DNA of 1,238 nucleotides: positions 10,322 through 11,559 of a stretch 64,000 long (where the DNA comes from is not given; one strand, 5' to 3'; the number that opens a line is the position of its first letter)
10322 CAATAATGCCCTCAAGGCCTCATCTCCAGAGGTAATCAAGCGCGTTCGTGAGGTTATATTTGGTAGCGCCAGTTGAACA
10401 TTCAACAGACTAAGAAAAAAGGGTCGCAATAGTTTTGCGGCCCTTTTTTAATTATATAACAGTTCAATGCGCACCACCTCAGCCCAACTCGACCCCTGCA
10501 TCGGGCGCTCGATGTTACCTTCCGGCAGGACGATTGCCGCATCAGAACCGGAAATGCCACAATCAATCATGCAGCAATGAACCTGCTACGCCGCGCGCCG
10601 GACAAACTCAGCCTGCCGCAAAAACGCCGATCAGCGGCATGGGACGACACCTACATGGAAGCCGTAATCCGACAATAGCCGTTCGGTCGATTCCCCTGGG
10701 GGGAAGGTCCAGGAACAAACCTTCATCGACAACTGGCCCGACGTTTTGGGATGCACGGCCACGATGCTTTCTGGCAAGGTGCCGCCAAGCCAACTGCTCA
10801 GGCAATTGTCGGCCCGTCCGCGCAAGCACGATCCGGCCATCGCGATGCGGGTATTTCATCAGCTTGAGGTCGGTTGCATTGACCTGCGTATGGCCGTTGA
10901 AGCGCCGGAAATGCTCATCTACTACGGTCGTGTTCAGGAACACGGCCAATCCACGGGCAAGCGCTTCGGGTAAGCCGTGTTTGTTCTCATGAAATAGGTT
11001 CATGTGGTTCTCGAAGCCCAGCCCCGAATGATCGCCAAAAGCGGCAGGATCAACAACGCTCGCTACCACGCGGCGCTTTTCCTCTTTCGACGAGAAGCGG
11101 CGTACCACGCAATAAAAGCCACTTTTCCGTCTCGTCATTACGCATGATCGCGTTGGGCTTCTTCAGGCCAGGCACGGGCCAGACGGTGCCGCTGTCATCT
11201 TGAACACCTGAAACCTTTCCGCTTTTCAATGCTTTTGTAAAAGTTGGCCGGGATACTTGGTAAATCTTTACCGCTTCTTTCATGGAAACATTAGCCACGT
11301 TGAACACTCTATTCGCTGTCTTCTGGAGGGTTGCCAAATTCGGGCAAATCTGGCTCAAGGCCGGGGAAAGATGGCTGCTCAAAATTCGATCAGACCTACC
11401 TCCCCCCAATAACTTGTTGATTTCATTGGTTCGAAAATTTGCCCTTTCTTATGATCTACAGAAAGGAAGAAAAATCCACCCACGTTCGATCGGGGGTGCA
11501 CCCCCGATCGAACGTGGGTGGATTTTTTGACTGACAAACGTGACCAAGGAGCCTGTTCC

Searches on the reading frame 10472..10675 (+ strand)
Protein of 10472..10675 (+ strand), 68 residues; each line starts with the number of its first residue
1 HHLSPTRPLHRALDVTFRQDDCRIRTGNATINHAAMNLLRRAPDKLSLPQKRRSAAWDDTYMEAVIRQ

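Call 38: search_protein_families(library=ncbifam, proteins=[window:10472-10675:+], max_evalue=1)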
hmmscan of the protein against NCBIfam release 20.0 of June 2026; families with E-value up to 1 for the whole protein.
seq(68 aa): 1 family
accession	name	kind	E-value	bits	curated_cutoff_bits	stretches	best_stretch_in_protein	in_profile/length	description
NF033564.0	transpos_ISAs1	equivalog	0.00022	20.5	70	1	9-37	279-307/314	ISAs1 family transposase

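Call 48: search_dna_similar(query=window:10496-10675:+, collection=plasmids, mode=protein, max_rows=8, max_evalue=0.001)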
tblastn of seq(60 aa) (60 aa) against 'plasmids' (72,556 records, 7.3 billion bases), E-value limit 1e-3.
Records with a match: 165; places in all: 235; records where one place covers at least 80% of the query: 164.
Best place of each record, by identity: <60% 165.
By first word of the organism name: Rhizobium 41; Sinorhizobium 41; Escherichia 12; Vibrio 8; Acaryochloris 7; Nostoc 6; Cereibacter 4; Azospirillum 3; Methylocystis 3; Martelella 3; and 29 more.
By predicted mobility (MOB-suite, as given by PLSDB): non-mobilizable 63; conjugative 62; mobilizable 40.
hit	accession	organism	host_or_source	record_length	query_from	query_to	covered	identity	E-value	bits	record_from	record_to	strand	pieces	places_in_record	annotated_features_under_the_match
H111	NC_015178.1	Acidiphilium multivorum AIU301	-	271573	1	58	97%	50.0%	1e-8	56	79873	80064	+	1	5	ISAs1 family transposase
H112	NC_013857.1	Azospirillum sp. B510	-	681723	1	60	100%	47.7%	4e-10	59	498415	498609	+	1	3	ISAs1-like element ISAzs15 family transposase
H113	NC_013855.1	Azospirillum sp. B510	-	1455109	1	60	100%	47.7%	4e-10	59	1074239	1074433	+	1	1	record has no annotation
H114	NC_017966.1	Tistrella mobilis KA081020-065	-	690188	1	58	97%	49.2%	2e-11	63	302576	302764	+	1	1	ISAs1 family transposase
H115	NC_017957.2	Tistrella mobilis KA081020-065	-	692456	1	58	97%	49.2%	2e-11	63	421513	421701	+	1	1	ISAs1 family transposase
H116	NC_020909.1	Octadecabacter arcticus 238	150 km offshore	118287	1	58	97%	49.2%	2e-11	63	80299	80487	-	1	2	ISAs1-like element ISOan1 family transposase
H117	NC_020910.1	Octadecabacter arcticus 238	150 km offshore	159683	1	58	97%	49.2%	2e-11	63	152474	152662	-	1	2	none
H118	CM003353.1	Sphingomonas sp. MEA3-1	single cell,soil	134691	1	58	97%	47.6%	1e-11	64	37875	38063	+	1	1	record has no annotation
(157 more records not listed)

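Call 49: get_annotated_region(hit=H114, flank=1200)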
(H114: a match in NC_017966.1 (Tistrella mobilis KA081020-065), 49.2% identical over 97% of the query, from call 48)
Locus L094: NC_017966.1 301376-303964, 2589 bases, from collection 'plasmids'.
description: Tistrella mobilis KA081020-065 plasmid pTM2, complete sequence
organism: Tistrella mobilis KA081020-065 (NCBI taxid 1110502)
taxonomy: Bacteria; Pseudomonadota; Alphaproteobacteria; Geminicoccales; Geminicoccaceae; Tistrella; Tistrella mobilis; Tistrella mobilis KA081020-065
host: -; source: -; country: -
typing (MOB-suite, as given by PLSDB): non-mobilizable
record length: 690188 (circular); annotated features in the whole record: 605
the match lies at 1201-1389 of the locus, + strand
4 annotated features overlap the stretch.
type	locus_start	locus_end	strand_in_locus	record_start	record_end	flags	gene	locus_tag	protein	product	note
CDS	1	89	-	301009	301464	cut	-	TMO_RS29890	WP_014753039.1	hypothetical protein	-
CDS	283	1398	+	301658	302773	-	-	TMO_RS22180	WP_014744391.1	ISAs1 family transposase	-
CDS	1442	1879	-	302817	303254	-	-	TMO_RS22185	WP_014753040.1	hotdog domain-containing protein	-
CDS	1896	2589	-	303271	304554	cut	-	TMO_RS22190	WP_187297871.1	MFS transporter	GO:0055085 - transmembrane transport [Evidence IEA]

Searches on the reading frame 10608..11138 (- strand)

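Call 10: search_protein_families(library=pfam, proteins=[window:10608-11138:-], max_evalue=0.01)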
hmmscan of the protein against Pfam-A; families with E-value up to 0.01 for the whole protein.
window:10608-11138:- (176 aa): 0 families

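Call 38: search_protein_families(library=ncbifam, proteins=[window:10608-11138:-], max_evalue=1)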
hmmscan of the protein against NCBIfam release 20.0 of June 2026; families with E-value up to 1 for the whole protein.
window:10608-11138:- (176 aa): 2 families
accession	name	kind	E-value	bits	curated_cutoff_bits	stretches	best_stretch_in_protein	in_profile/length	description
NF009064.0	PRK12398.1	equivalog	0.1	12.6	207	1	9-66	70-125/165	pyruvoyl-dependent arginine decarboxylase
TIGR02987.1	met_A_Alw26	exception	0.22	10.2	353.5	1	4-103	364-459/523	Alw26I/Eco31I/Esp3I family type II restriction adenine-specific DNA-methyltransferase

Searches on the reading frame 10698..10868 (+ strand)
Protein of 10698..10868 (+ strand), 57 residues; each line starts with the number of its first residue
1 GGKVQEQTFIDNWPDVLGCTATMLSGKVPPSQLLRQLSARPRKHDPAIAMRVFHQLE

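Call 38: search_protein_families(library=ncbifam, proteins=[window:10698-10868:+], max_evalue=1)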
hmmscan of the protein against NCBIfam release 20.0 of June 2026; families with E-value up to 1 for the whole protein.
window:10698-10868:+ (57 aa): 1 family
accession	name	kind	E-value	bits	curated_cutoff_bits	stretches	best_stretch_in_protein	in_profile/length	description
NF033527.1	transpos_Tn3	equivalog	1.7e-05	23.1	500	1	2-52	787-837/954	Tn3 family transposase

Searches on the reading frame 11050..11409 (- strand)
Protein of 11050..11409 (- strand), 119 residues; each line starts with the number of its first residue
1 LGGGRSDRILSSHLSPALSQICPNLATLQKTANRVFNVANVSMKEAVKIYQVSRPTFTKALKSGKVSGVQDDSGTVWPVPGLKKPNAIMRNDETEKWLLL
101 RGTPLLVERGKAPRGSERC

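Call 10: search_protein_families(library=pfam, proteins=[window:11050-11409:-], max_evalue=0.01)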
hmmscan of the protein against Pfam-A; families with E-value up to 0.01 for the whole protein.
window:11050-11409:- (119 aa): 0 families

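Call 38: search_protein_families(library=ncbifam, proteins=[window:11050-11409:-], max_evalue=1)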
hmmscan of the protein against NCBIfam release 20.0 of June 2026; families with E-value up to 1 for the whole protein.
window:11050-11409:- (119 aa): 3 families
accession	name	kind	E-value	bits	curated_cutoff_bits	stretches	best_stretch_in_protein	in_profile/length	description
NF038291.1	rep_pAB02_ORF2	subfamily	0.073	13.4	85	1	40-72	2-32/172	plasmid replication DNA-binding protein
NF002853.0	PRK03140.1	equivalog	0.14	11.4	307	1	31-91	37-97/262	phosphatidylserine decarboxylase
TIGR03001.1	Sig-70_gmx1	subfamily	0.18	11.1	154.6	1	12-63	149-200/244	RNA polymerase sigma-70 factor, Myxococcales family 1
